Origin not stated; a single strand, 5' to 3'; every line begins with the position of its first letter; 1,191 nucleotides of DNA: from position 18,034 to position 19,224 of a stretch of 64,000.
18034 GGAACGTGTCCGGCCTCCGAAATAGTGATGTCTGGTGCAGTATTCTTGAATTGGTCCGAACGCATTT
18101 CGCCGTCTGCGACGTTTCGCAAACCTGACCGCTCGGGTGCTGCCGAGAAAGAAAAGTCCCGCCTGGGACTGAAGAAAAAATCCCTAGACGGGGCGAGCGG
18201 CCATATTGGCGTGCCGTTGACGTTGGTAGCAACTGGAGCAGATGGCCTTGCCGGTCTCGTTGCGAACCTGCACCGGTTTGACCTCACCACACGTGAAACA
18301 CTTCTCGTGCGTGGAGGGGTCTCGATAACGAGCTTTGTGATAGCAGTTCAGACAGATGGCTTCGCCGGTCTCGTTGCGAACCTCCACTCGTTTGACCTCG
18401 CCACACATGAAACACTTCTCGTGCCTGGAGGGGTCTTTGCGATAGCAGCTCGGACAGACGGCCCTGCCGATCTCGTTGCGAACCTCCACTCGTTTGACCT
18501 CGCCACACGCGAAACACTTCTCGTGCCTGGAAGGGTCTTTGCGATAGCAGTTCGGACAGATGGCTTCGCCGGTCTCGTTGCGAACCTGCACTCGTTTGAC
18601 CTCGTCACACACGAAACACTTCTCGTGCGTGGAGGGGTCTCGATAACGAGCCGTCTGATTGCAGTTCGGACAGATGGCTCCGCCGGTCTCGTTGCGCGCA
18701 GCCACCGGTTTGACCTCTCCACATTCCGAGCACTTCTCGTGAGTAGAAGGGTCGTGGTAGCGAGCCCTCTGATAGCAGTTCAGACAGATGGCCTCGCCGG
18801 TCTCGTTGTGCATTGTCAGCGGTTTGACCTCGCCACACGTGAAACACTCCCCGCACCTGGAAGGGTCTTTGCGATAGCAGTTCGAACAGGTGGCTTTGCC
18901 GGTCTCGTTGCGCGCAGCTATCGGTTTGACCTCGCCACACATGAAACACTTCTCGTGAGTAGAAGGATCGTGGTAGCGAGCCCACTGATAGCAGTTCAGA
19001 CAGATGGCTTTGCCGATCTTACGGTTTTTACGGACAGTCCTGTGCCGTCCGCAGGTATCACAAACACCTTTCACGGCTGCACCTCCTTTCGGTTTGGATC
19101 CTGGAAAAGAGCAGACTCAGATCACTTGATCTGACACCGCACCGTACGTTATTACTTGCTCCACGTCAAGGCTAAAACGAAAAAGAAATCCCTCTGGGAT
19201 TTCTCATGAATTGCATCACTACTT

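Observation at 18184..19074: Gene encoding eight tandem C-x2-C-x16-C-x2-C zinc ribbons with a roughly 100-bp DNA period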

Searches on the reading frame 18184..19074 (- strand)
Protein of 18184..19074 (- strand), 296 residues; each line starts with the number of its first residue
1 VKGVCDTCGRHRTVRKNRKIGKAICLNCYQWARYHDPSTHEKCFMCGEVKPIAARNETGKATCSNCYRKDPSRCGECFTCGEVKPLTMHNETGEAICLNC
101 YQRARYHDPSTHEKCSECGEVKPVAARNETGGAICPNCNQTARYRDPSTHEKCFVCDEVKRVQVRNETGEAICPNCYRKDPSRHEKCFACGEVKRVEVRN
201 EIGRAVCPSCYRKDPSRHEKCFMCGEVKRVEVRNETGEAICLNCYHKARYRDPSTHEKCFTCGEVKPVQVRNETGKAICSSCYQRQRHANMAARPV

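Call 4: search_protein_families(library=pfam, proteins=[window:18184-19074:-], max_evalue=10)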
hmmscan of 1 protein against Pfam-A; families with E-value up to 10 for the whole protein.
window:18184-19074:- (296 aa): 15 families
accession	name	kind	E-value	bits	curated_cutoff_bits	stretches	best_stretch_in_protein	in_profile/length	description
PF18551.6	TackOD1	-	1.8e-10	41.1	32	6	258-288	106-136/188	Thaumarchaeal output domain 1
PF18912.6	DZR_2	-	4.6e-07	30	27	6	152-210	9-55/56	Double zinc ribbon domain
PF12773.13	DZR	-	3.7e-06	27.4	27.3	2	173-225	1-45/45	Double zinc ribbon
PF08265.16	YL1_C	-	9.1e-06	25.8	22.6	2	140-149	7-16/29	YL1 nuclear protein C-terminal domain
PF08271.17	Zn_Ribbon_TF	-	0.00032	20.6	29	6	114-138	2-25/43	TFIIB zinc-binding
PF24458.1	DUF7573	-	0.0025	18.2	30.2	5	111-139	10-37/39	Domain of unknown function (DUF7573)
PF04690.20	YABBY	-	0.0063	17.3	28.6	1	143-166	21-43/69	YABBY protein, C-terminal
PF11197.13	DUF2835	-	0.02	15.3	25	0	225-246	20-41/71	Protein of unknown function (DUF2835)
PF23580.1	Znf_XAF1_N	-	0.031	14.1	27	1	21-31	4-14/30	XIAP-associated factor 1-like, N-terminal zinc finger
PF21834.1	DUF6894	-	0.098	13.3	24.1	0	229-240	52-63/69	Domain of unknown function (DUF6894)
PF24342.1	OB_DEPS-1_2nd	-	0.14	12.8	27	1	146-176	20-48/77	P-granule-associated protein DEPS-1, second OB-fold domain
PF01412.23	ArfGap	-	0.14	12.7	28.7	3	255-290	12-47/117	Putative GTPase activating protein for Arf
PF21701.3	GLOD4_C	-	0.15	12.6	27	1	145-158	48-61/66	Glyoxalasedomain-containing protein 4-like, C-terminal domain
PF02823.21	ATP-synt_DE_N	-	0.24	11.9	27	0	149-170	7-28/80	ATP synthase, Delta/Epsilon chain, beta-sandwich domain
PF22109.2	Zn_ribbon_tTFIIB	-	1.1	9.6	28.6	2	220-244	11-35/40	Transcription factor IIB, zinc ribbon, Trypanosome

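Call 5: search_protein_families(library=ncbifam, proteins=[window:18184-19074:-], max_evalue=10)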
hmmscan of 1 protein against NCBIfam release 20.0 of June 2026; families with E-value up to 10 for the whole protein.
window:18184-19074:- (296 aa): 4 families
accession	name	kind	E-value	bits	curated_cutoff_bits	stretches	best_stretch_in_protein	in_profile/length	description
NF007670.0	PRK10344.1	equivalog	3.6e-06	26.9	150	2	32-41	67-76/92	DNA-binding transcriptional regulator SfsB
NF009984.0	PRK13450.1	equivalog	0.0028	17.6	164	0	219-242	13-36/133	F0F1 ATP synthase subunit epsilon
NF000042.1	AAC_2p_Id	exception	0.71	9.3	400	0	247-273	87-113/210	aminoglycoside N-acetyltransferase AAC(2')-Id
NF045648.2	2X_seleno_MbdU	exception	5.6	5.7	600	2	231-286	31-86/468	metal-binding double selenoprotein MbdU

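Call 8: find_homologous_proteins(query=window:18184-19074:-)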
Query window:18184-19074:- (296 aa): 8 proteins with E <= 0.001 among 8000 candidates.
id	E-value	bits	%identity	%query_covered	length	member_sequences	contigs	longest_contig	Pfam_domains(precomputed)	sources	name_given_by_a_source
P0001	3.1e-50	189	39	72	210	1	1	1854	PF18912.7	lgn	-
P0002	2.9e-34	137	41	58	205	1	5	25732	PF18912.7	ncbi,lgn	-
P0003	4.6e-24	103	31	81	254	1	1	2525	-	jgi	jgi:hypothetical protein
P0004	2.8e-23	101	50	37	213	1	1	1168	-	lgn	-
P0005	1.1e-21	95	44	44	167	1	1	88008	-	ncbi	-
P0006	8.3e-20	89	36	56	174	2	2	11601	-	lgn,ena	-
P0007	6.6e-9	53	37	30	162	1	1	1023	-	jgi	jgi:hypothetical protein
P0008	4.8e-4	37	28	67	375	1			-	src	-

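Call 10: find_encoding_contigs(protein=window:18184-19074:-, flank=10000)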
Protein window:18184-19074:- (296 aa): no gene with exactly this product is on record in the collection.

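Call 11: find_encoding_contigs(protein=P0005, flank=10000)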
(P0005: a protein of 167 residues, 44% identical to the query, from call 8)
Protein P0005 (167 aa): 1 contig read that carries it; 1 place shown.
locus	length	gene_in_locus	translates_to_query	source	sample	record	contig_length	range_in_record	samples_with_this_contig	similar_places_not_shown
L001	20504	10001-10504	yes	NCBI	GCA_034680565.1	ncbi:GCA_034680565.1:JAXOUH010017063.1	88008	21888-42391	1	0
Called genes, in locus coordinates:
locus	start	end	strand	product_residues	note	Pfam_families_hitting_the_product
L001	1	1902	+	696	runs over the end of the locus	PF04851:ResIII, PF17757:UvrB_inter, PF27431:UvrB_3rd, PF00271:Helicase_C, PF12344:UvrB, PF02151:UVR (weak)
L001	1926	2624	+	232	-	PF00512:HisKA (weak), PF02518:HATPase_c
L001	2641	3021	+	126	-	PF00072:Response_reg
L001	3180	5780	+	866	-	PF00005:ABC_tran (faint), PF02463:SMC_N (faint), PF13555:AAA_29 (faint), PF20703:nSTAND1 (faint), PF20720:nSTAND3 (faint), PF13304:AAA_21 (faint), PF17760:UvrA_inter, PF00684:DnaJ_CXXCXGXG (faint)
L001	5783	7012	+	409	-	PF01541:GIY-YIG (weak), PF27096:UvrC_M, PF08459:UvrC_RNaseH_dom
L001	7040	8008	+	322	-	PF01820:Dala_Dala_lig_N, PF02222:ATP-grasp (weak), PF02655:ATP-grasp_3, PF02786:CPSase_L_D2 (weak), PF07478:Dala_Dala_lig_C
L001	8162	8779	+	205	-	PF02245:Pur_DNA_glyco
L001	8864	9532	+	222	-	-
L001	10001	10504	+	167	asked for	-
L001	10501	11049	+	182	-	-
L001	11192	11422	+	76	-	-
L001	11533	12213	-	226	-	-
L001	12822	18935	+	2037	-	PF21722:Gly_rich_2, PF02494:HYR (faint), PF13750:Big_3_3 (faint), PF16403:Bact_surface_Ig-like, PF16403:Bact_surface_Ig-like, PF02368:Big_2 (weak), PF16403:Bact_surface_Ig-like, PF00404:Dockerin_1, +3 more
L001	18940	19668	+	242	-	-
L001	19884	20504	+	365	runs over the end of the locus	PF01926:MMR_HSR1, PF02421:FeoB_N, PF06071:YchF-GTPase_C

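Call 12: find_encoding_contigs(protein=P0002, flank=10000)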
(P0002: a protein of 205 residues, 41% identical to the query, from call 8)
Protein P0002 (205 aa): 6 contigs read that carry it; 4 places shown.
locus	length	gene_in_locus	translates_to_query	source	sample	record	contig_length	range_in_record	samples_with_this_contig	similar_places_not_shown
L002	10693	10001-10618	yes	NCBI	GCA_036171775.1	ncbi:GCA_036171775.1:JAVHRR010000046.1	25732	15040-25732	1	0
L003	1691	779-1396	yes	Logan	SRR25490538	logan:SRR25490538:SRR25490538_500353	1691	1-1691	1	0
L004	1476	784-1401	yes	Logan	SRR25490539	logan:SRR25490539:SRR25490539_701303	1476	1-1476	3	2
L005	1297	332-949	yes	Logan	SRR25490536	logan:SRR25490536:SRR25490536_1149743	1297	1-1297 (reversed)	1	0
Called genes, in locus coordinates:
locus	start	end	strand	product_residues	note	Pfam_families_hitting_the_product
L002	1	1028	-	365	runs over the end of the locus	PF00482:T2SSF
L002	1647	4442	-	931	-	PF02861:Clp_N, PF23569:NBD_SMAX1, PF00004:AAA, PF17871:AAA_lid_9, PF00004:AAA, PF07724:AAA_2, PF07728:AAA_5, PF10431:ClpB_D2-small, +5 more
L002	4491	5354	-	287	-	PF13365:Trypsin_2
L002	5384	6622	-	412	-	PF00266:Aminotran_5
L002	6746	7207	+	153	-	PF14584:DUF4446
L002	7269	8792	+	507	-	PF00009:GTP_EFTU, PF01926:MMR_HSR1, PF22042:EF-G_D2, PF11987:IF-2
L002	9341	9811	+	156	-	PF13392:HNH_3 (weak)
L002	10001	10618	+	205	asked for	PF18912:DZR_2 (faint)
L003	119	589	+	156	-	PF13392:HNH_3 (weak)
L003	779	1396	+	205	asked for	PF18912:DZR_2 (faint)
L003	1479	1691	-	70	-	?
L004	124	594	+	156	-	PF13392:HNH_3 (weak)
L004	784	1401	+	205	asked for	PF18912:DZR_2 (faint)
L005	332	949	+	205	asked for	PF18912:DZR_2 (faint)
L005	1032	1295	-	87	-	?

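Call 21: find_related_loci(query=window:18187-19074:-, collection=genome_contigs, flank=8000)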
Query window:18187-19074:- (296 aa) in genome_contigs; peptide patterns used: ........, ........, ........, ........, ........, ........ (x = any residue, [..] = any of these).
18 stretches matched a pattern; 2 encode a relative of the query (tblastn E <= 1e-3); 2 distinct loci.
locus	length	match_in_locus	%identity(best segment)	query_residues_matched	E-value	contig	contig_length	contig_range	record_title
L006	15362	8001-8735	47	1-293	2e-71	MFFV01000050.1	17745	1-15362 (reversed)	MAG: Candidatus Falkowbacteria bacterium RIFCSPLOWO2_02_FULL_45_15 rifcsplowo2_02_scaffold_8326, whole genome shotgun se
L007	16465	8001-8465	38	1-287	6e-27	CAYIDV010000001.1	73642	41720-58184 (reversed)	MAG TPA_asm: uncultured Candidatus Saccharibacteria bacterium isolate ERP119705_co1_218 genome assembly, contig: NODE_22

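Call 32: predict_structure(alignment_id=A2)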
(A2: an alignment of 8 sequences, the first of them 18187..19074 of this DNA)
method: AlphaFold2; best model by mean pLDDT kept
length: 296 residues; sequences in the alignment: 8
mean_pLDDT: 84.3   pTM: 0.36
mean pLDDT of the five models: 84.3, 84.2, 82.4, 81.9, 80.6
residues with pLDDT >= 90: 79; 70-90: 197; 50-70: 20; < 50: 0
segments of 3 or more residues with pLDDT < 50: none
pLDDT, mean of each block of 10 residues (from residue 1): 83 80 83 73 89 85 81 77 79 82 72 89 88 89 75 90 88 87 87 91 91 88 94 93 86 79 85 86 86 67
secondary structure, 60 per line:
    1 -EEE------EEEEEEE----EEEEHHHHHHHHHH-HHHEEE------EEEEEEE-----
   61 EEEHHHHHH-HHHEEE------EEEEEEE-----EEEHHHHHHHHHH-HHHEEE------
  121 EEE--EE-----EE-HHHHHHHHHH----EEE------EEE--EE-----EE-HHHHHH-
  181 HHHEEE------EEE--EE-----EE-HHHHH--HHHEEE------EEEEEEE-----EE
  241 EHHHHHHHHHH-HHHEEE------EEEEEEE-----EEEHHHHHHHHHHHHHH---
elements in order: E2-4 E11-17 E22-25 H26-35 E40-42 E49-55 E61-63 H64-69 E74-76 E83-89 E95-97 H98-107 E112-114 E121-123 H136-145 E150-152 E159-161 H174-179 E184-186 E193-195 H208-212 E218-220 E227-233 E239-241 H242-251 E256-258 E265-271 E277-279 H280-293

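Call 36: fold_search(model_id=the predicted structure, library=pdb)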
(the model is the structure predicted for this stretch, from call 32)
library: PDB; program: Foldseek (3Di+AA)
matches with E <= 10: 388; with E <= 0.001: 1
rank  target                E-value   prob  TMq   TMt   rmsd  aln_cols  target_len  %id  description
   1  8ssq_A                2.9e-04  0.75  0.19  0.21  28.5       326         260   14  ZnFs 3-11 of CCCTC-binding factor (CTCF) Complexed with 35mer DNA 35-4 (released 2023-08-02)
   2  7d2t_B                1.1e-03  0.98  0.16  0.32  16.4       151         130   20  Crystal structure of Rsu1/PINCH1_LIM45C complex (released 2021-02-24)
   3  7d2t_D                1.2e-03  0.98  0.16  0.32  16.7       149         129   21  Crystal structure of Rsu1/PINCH1_LIM45C complex (released 2021-02-24)
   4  8ssu_A                1.7e-03  0.63  0.19  0.22  27.3       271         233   14  ZnFs 3-11 of CCCTC-binding factor (CTCF) Complexed with 19mer DNA (released 2023-08-02)
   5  7lt9_B                3.6e-03  0.80  0.12  0.23  17.4       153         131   20  Crystal structure of Ras suppressor-1 in complex with PINCH-1 LIM4-5 domains (released 2021-04-28)
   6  1rut                  5.9e-03  0.82  0.16  0.25  14.0       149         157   19  Complex of LMO4 LIM domains 1 and 2 with the ldb1 LID domain (released 2004-10-12)
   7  8jwj_A                7.1e-03  0.41  0.19  0.21  24.9       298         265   14  PHD Finger Protein 7 (PHF7) in complex with UBE2D2 (released 2023-12-20)
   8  2xjy_A                9.2e-03  0.84  0.16  0.29  14.4       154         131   16  Crystal structure of the LMO2:LDB1-LID complex, P21 crystal form (released 2010-07-21)
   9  9f5b                  9.8e-03  0.80  0.16  0.24  14.0       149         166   19  Identification of zinc ions in LMO4. (released 2024-10-02)
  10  1b8t_MODEL_1_A        1.0e-02  0.23  0.09  0.14  71.8       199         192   18  SOLUTION STRUCTURE OF THE CHICKEN CRP1 (released 1999-05-06)
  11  8gdx                  1.1e-02  0.35  0.13  0.19  16.4       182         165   14  Crystal structure of JADE1 PZP domain (released 2024-03-13)
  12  8ge0_B                2.1e-02  0.16  0.12  0.16  17.6       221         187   11  Crystal structure of JADE1 PZP domain in complex with Histone H3 (released 2024-03-13)
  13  8ge0_C                2.5e-02  0.30  0.15  0.22  15.8       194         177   14  Crystal structure of JADE1 PZP domain in complex with Histone H3 (released 2024-03-13)
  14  6sc6_A                2.5e-02  0.15  0.12  0.10  22.9       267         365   11  dAb3/HOIP-RBR apo structure (released 2019-11-27)
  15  2xjz_D                3.2e-02  0.69  0.17  0.31  12.3       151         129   16  Crystal structure of the LMO2:LDB1-LID complex, C2 crystal form (released 2010-07-21)
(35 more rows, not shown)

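Call 39: search_protein_families(library=pfam, alignment_id=A4, max_evalue=0.001)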
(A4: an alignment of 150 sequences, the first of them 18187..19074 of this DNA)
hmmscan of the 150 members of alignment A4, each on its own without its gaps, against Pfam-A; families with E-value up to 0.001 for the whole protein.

A. member 1, window:18187-19074:- (296 aa): 5 families
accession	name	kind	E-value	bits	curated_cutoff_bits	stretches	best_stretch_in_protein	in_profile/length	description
PF18551.6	TackOD1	-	1.8e-10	41.1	32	0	258-288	106-136/188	Thaumarchaeal output domain 1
PF18912.6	DZR_2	-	4.6e-07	30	27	0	152-210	9-55/56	Double zinc ribbon domain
PF12773.13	DZR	-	3.7e-06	27.4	27.3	0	173-225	1-45/45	Double zinc ribbon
PF08265.16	YL1_C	-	9.1e-06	25.8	22.6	0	140-149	7-16/29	YL1 nuclear protein C-terminal domain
PF08271.17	Zn_Ribbon_TF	-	0.00032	20.6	29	0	114-138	2-25/43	TFIIB zinc-binding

B. families by the number of members that match (of 150 scanned): 28 families (the first 25 are shown)
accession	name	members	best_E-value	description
PF18912.6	DZR_2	39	4.3e-18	Double zinc ribbon domain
PF12773.13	DZR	15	2.1e-06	Double zinc ribbon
PF24734.1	DUF7685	11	8.3e-09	Domain of unknown function (DUF7685)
PF24458.1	DUF7573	5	4e-06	Domain of unknown function (DUF7573)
PF08271.17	Zn_Ribbon_TF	3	0.00021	TFIIB zinc-binding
PF01541.30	GIY-YIG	2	1.3e-17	GIY-YIG catalytic domain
PF14471.11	DUF4428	2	5e-11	Domain of unknown function (DUF4428)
PF18551.6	TackOD1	2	1.8e-10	Thaumarchaeal output domain 1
PF01412.23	ArfGap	2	0.00055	Putative GTPase activating protein for Arf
PF14311.12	DUF4379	1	1.3e-14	Probable Treble clef zinc finger domain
PF01844.29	HNH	1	5.2e-10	HNH endonuclease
PF14279.12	HNH_5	1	1.2e-09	HNH endonuclease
PF06827.20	zf-FPG_IleRS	1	4.8e-06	Zinc finger found in FPG and IleRS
PF08265.16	YL1_C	1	9.1e-06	YL1 nuclear protein C-terminal domain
PF01020.24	Ribosomal_L40e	1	9.1e-06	Ribosomal L40e family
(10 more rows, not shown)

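Call 50: search_protein_families(library=phrogs, proteins=[window:18187-19074:-], max_evalue=0.01)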
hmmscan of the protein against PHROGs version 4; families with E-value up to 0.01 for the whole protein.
window:18187-19074:- (296 aa): 5 families
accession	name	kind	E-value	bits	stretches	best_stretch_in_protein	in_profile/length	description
phrog_4681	-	moron, auxiliary metabolic gene and host takeover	4.7e-12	46.7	0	219-247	50-78/87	antitoxin from a toxin-antitoxin system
phrog_11828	-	unknown function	8.8e-05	23.6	0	211-229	13-31/51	-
phrog_16252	-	unknown function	0.00056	21.2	0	229-246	45-62/71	-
phrog_28922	-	unknown function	0.0036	18.3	0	222-232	16-26/44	-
phrog_9102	-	unknown function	0.0072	17.3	0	236-247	46-57/69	-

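Call 62: find_related_loci(query=window:18187-19074:-, collection=viral_contigs, flank=6000)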
Query window:18187-19074:- (296 aa) in viral_contigs; peptide patterns used: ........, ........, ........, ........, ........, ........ (x = any residue, [..] = any of these).
3 stretches matched a pattern, but none encodes a relative of the query by tblastn (E <= 1e-3).

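Call 76: fold_search(model_id=the predicted structure, library=viral)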
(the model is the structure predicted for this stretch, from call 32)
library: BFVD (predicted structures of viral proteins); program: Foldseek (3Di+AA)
matches with E <= 10: 863; with E <= 0.001: 33
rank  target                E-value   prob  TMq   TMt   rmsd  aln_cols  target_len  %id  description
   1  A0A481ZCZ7            2.5e-07  1.00  0.14  0.10  19.1       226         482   17  Uncharacterized protein [Pithovirus LCPAC403]
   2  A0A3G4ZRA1            4.1e-07  1.00  0.23  0.09  19.7       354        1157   16  Uncharacterized protein [Dasosvirus sp.]
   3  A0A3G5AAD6            1.1e-06  0.96  0.14  0.10  51.4       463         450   13  Uncharacterized protein [Hyperionvirus sp.]
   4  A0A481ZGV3            1.4e-06  0.99  0.13  0.14  13.8       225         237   18  HNH endonuclease [Pithovirus LCPAC406]
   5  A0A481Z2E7            2.1e-06  1.00  0.22  0.12  16.8       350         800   15  Uncharacterized protein [Mimivirus LCMiAC02]
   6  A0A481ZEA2            2.2e-06  0.96  0.14  0.08  26.9       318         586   17  Uncharacterized protein [Pithovirus LCPAC404]
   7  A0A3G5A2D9            3.3e-06  0.77  0.12  0.12  30.0       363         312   14  Uncharacterized protein [Harvfovirus sp.]
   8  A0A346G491            4.0e-06  0.87  0.14  0.13  29.8       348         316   15  (no name in the UniProt tables at hand)
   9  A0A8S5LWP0            6.5e-06  0.99  0.14  0.16  13.9       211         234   17  Thaumarchaeal output domain 1 [Siphoviridae sp. ct3pR10]
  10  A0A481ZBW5            7.9e-06  0.97  0.17  0.19  17.9       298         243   17  Uncharacterized protein [Pithovirus LCPAC401]
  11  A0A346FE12            1.1e-05  1.00  0.22  0.26  15.8       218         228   17  (no name in the UniProt tables at hand)
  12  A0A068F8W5            1.2e-05  0.92  0.15  0.13  32.5       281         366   16  HNH nuclease domain-containing protein [Mycobacterium phage Gaia]
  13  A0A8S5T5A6            1.4e-05  0.99  0.18  0.18  18.3       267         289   17  Thaumarchaeal output domain 1 [Siphoviridae sp. ctL7J9]
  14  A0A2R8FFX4            1.4e-05  0.95  0.19  0.13  17.9       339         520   17  Endonuclease [Brazilian cedratvirus IHUMI]
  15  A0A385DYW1            1.7e-05  0.66  0.11  0.11  38.1       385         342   15  Endonuclease VII [Gordonia phage Phistory]
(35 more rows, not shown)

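Call 93: search_protein_families(library=padloc, proteins=[window:18187-19074:-], max_evalue=0.01)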
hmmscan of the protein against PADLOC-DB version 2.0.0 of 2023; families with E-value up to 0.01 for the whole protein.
window:18187-19074:- (296 aa): 0 families

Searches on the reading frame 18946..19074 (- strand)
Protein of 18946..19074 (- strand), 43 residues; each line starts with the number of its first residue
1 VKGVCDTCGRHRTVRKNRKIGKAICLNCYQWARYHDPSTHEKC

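Call 63: find_related_loci(query=A6, collection=metagenome_contigs, flank=6000)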
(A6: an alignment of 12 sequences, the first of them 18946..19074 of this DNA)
Query A6 (43 aa) in metagenome_contigs; peptide patterns used: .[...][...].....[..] (x = any residue, [..] = any of these).
160 stretches matched a pattern; 16 encode a relative of the query (tblastn E <= 1e-3); 16 distinct loci.
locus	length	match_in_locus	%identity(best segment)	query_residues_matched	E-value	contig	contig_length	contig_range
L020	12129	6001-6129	77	1-43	9e-20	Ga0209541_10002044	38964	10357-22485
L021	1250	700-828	74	1-43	8e-19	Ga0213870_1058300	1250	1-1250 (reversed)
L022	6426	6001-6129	72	1-43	5e-18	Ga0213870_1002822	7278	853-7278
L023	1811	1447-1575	72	1-43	7e-18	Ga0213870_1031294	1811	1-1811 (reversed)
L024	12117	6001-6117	70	1-43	7e-16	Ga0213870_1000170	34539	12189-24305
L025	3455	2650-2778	63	1-43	4e-15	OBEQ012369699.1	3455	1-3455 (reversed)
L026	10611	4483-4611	60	1-43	1e-14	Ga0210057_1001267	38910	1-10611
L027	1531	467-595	60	1-43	1e-14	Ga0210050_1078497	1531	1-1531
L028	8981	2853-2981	56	1-43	6e-14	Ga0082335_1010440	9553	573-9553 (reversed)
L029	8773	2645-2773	56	1-43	7e-14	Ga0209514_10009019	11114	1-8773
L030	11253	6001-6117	59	5-43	1e-11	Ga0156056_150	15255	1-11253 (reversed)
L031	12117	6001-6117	59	5-43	1e-11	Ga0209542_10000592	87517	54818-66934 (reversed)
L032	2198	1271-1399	47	1-43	3e-11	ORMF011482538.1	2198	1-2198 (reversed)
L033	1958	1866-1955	70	1-30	3e-10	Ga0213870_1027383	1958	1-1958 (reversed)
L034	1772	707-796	50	1-30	5e-5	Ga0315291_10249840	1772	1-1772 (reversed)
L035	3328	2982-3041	55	3-22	9e-5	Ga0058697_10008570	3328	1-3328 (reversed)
